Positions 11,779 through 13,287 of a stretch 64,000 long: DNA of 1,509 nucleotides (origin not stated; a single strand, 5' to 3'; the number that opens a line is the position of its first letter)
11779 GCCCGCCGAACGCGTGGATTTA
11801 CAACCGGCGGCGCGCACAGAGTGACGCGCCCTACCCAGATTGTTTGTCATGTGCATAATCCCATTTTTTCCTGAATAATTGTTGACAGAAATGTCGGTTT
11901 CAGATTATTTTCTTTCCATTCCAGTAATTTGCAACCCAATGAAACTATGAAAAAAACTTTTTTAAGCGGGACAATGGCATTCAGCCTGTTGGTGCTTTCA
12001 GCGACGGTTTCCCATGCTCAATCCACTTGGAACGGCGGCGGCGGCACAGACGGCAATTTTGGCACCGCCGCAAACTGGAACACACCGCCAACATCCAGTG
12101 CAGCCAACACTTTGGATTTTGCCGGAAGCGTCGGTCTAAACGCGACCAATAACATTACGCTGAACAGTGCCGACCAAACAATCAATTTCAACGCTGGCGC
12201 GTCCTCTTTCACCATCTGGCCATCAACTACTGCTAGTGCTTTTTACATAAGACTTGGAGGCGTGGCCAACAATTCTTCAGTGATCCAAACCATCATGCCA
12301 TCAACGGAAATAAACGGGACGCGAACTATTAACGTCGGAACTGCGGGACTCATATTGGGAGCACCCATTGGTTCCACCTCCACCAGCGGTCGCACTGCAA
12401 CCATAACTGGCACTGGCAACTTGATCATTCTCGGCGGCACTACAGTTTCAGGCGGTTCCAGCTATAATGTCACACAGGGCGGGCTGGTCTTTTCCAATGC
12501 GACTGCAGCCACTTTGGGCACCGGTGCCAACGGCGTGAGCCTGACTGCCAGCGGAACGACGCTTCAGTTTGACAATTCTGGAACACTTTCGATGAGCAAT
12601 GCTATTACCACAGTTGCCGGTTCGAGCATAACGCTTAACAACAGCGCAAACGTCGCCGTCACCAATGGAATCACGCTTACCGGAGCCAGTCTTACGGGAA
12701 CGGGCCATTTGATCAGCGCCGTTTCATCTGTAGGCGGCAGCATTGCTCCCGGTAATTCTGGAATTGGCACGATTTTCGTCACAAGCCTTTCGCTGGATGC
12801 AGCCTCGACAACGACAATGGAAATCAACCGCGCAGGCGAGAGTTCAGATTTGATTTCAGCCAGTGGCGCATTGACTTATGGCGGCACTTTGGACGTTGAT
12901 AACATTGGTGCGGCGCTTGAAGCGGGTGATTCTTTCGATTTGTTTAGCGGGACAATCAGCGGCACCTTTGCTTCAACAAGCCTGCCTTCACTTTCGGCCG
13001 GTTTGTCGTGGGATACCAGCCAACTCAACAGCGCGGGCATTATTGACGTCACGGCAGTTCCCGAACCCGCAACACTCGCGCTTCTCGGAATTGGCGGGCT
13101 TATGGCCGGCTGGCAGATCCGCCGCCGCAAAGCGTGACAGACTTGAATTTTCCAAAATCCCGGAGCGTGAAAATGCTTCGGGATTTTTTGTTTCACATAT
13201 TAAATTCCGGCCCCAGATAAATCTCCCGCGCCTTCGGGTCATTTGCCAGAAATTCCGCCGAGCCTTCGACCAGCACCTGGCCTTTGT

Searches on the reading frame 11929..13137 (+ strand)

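Call 85: search_protein_families(library=pfam, proteins=[window:11929-13137:+], max_evalue=0.00001)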
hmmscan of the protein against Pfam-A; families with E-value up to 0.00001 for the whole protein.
window:11929-13137:+ (402 aa): 1 family
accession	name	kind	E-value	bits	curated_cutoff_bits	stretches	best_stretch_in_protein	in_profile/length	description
PF07589.16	PEP-CTERM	-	3.9e-07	30.3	20.7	1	376-400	1-24/24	PEP-CTERM motif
